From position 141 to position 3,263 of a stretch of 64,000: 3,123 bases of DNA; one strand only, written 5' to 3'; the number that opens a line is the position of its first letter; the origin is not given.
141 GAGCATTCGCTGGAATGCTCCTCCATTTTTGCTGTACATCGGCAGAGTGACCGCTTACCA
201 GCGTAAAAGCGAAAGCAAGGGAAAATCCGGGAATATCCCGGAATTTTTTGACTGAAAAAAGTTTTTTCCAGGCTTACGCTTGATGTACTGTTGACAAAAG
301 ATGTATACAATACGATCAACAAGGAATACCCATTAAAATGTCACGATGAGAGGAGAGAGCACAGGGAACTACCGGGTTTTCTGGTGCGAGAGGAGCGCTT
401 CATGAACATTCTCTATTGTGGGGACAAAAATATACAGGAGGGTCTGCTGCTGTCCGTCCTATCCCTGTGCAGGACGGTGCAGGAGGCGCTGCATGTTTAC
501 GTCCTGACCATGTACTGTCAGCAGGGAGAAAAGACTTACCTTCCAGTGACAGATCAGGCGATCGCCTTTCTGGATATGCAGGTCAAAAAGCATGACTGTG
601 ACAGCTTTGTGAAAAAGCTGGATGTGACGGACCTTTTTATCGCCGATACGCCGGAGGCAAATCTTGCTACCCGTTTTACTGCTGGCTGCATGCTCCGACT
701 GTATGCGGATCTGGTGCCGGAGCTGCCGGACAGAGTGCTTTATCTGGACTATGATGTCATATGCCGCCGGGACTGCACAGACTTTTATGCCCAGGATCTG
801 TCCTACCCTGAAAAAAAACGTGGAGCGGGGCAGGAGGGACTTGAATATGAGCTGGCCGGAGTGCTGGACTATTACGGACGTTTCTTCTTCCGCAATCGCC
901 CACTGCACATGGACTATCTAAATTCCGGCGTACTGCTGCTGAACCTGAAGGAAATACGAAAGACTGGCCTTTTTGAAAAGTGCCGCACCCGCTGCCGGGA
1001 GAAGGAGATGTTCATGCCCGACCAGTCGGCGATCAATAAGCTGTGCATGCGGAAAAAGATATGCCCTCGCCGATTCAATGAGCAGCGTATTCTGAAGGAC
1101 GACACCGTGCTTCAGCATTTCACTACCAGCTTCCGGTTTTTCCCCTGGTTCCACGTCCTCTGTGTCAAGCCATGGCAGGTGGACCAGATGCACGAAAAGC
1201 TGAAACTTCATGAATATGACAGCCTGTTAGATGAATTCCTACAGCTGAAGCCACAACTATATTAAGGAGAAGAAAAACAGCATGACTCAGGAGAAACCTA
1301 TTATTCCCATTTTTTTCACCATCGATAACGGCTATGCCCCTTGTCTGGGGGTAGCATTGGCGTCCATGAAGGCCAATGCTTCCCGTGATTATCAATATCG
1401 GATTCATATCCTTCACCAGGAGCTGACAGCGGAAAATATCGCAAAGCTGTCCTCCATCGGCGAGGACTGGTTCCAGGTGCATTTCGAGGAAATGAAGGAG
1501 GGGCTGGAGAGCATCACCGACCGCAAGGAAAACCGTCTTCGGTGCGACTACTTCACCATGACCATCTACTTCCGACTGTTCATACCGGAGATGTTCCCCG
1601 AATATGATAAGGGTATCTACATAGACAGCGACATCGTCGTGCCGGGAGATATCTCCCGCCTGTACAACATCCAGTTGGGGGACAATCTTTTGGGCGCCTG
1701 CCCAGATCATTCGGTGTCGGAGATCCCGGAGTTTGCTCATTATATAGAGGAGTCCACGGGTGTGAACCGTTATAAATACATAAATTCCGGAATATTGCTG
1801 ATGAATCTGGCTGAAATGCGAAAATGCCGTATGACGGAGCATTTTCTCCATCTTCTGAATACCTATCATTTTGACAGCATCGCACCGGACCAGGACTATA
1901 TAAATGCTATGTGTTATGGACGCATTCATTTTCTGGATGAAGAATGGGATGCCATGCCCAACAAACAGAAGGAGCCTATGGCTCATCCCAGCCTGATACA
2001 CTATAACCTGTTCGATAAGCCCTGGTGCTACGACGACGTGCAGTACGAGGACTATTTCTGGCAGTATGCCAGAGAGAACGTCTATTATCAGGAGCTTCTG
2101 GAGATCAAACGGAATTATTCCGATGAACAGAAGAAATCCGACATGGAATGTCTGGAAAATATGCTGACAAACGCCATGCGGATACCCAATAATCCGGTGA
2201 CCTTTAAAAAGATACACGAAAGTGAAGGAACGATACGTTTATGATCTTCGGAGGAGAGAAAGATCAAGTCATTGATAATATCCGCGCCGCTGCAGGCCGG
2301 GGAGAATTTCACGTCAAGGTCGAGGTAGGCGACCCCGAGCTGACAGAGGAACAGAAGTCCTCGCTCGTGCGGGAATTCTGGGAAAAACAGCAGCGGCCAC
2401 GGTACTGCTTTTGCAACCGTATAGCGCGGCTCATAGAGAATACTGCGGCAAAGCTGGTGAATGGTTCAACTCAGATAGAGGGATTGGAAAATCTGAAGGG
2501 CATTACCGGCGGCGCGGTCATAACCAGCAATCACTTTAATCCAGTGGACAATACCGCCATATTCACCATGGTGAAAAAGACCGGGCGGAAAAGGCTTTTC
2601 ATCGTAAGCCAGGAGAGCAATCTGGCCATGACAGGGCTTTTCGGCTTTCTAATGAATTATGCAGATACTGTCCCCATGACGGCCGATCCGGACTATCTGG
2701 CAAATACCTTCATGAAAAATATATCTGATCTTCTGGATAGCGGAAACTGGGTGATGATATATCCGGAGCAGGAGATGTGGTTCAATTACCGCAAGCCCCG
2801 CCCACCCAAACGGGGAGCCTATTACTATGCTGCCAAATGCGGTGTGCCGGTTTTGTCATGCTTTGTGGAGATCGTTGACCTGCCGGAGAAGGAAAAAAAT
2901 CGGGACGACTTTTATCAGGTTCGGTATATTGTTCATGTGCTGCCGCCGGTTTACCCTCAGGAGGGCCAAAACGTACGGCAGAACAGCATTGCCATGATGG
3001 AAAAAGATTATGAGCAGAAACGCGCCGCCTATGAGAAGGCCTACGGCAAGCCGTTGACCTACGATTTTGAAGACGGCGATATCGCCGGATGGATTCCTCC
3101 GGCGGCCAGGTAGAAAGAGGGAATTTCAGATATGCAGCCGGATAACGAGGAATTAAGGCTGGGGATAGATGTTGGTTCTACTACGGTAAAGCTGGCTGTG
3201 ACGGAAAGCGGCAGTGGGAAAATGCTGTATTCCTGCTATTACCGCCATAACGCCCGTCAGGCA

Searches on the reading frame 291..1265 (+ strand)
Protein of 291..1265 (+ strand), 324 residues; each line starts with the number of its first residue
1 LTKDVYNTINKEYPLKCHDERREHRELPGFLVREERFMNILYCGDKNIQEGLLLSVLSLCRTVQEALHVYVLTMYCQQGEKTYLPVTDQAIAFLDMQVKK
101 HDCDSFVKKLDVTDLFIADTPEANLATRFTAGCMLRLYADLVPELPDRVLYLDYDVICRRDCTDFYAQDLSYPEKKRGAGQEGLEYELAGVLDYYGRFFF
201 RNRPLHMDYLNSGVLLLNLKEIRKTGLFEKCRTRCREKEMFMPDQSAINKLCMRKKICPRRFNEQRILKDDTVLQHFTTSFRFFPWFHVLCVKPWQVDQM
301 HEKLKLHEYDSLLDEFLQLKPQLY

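Call 48: search_protein_families(library=pfam, proteins=[window:291-1265:+], max_evalue=0.0001)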
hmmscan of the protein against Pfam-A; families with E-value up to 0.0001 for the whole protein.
window:291-1265:+ (324 aa): 1 family
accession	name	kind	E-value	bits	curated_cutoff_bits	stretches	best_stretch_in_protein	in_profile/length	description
PF01501.26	Glyco_transf_8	-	9.5e-13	48.7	24.3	1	39-264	1-217/253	Glycosyl transferase family 8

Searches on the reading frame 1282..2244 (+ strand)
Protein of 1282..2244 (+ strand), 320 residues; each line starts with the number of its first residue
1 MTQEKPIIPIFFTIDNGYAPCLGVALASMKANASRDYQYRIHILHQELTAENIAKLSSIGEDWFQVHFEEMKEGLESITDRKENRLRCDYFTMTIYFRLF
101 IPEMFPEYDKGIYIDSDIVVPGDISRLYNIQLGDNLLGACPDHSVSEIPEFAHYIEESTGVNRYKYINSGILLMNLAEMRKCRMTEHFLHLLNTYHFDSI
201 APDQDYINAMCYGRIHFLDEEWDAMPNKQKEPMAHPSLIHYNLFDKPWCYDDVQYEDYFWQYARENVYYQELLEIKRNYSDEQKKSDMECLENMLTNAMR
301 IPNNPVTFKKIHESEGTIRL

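Call 48: search_protein_families(library=pfam, proteins=[window:1282-2244:+], max_evalue=0.0001)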
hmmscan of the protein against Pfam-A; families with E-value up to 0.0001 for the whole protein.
window:1282-2244:+ (320 aa): 2 families
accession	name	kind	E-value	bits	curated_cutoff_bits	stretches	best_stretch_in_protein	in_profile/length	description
PF01501.26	Glyco_transf_8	-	7.9e-48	163.7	24.3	1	9-250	1-251/253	Glycosyl transferase family 8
PF18404.7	Glyco_transf_24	-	4.9e-06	26.6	25.7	1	24-222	18-217/268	Glucosyltransferase 24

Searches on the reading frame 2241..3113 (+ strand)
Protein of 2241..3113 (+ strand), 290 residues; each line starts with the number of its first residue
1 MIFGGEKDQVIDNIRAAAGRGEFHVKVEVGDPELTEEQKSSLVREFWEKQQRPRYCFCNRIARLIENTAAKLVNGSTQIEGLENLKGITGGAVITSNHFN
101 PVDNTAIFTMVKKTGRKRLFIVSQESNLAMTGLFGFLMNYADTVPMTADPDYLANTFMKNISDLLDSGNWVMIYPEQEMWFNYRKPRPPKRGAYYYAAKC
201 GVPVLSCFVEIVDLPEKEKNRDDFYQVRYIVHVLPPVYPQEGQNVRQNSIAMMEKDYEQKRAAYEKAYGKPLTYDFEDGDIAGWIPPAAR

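Call 48: search_protein_families(library=pfam, proteins=[window:2241-3113:+], max_evalue=0.0001)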
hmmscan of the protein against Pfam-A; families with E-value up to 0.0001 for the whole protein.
window:2241-3113:+ (290 aa): 1 family
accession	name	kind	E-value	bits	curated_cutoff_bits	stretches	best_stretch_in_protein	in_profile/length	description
PF01553.26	Acyltransferase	-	1.5e-15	57.6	23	1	78-208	3-130/132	Acyltransferase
